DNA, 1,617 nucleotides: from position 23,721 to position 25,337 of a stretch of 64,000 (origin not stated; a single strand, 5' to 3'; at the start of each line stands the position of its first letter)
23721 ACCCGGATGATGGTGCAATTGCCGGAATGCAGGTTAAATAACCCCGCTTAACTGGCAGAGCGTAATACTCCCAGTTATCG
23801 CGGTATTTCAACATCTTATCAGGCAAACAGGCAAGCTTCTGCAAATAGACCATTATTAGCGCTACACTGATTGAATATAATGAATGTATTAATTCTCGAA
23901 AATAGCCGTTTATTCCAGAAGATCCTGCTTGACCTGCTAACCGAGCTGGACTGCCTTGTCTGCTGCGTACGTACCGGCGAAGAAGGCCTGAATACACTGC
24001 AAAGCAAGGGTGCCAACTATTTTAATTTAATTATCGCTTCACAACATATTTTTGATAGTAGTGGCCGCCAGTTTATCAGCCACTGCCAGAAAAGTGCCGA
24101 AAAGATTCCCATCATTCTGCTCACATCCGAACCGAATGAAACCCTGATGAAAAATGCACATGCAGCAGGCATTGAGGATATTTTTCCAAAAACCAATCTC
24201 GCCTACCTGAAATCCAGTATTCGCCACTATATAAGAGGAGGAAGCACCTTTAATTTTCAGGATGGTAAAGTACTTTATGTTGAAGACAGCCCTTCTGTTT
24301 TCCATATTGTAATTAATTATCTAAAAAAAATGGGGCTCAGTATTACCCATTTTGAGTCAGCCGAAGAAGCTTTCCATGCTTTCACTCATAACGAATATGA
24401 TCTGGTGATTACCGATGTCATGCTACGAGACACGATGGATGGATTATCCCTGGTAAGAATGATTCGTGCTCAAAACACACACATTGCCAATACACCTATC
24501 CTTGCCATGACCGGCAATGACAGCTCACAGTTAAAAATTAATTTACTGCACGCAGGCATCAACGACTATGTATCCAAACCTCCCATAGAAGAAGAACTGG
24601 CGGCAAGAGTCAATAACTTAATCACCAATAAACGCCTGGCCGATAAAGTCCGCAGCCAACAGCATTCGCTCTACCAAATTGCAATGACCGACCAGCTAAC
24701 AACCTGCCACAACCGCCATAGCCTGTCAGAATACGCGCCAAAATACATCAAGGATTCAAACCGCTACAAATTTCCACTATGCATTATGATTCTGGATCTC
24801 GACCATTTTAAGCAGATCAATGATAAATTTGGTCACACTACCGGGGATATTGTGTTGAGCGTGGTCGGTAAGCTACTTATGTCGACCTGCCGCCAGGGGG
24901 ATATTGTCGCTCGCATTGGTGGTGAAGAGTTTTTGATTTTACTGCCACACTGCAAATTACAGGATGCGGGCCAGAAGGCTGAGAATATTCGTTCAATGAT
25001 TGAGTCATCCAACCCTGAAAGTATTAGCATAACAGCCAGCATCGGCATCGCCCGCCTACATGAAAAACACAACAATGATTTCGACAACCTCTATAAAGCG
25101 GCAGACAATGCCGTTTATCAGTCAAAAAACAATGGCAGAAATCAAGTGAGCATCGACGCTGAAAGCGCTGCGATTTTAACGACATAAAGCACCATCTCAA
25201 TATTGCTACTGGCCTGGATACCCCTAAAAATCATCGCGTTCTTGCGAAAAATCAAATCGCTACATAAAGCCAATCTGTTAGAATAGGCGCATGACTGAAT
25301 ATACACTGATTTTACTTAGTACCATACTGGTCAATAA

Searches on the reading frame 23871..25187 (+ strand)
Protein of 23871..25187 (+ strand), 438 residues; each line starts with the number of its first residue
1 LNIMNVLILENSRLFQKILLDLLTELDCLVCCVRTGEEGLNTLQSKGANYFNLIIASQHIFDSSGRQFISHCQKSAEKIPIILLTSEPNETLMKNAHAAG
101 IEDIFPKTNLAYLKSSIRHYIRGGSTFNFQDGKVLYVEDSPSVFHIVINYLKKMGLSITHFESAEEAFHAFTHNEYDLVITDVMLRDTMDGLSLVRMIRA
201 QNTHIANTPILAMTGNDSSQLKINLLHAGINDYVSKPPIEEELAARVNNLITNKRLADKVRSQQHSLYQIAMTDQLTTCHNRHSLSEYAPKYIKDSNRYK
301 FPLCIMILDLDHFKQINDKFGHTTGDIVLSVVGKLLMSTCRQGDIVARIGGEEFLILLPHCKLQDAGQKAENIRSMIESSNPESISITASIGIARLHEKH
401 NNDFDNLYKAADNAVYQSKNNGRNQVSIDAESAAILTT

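Call 73: search_protein_families(library=pfam, proteins=[window:23871-25187:+], max_evalue=0.0001)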
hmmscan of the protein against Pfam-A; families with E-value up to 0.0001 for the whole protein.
window:23871-25187:+ (438 aa): 4 families
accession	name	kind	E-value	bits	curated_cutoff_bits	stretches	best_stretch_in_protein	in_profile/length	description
PF00990.26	GGDEF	-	1.9e-43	148.5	23.8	1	271-425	1-161/161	Diguanylate cyclase, GGDEF domain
PF00072.30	Response_reg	-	3.9e-34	117.6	30.2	2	134-247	1-110/111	Response regulator receiver domain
PF23198.2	PDE8A_N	-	5.9e-07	29.9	29.6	1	149-234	28-115/147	PDE8A-like, N-terminal domain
PF24898.2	GGDEF_GdpP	-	2.4e-05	25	30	1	309-431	2-121/126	Cyclic-di-AMP phosphodiesterase GdpP-like, GGDEF domain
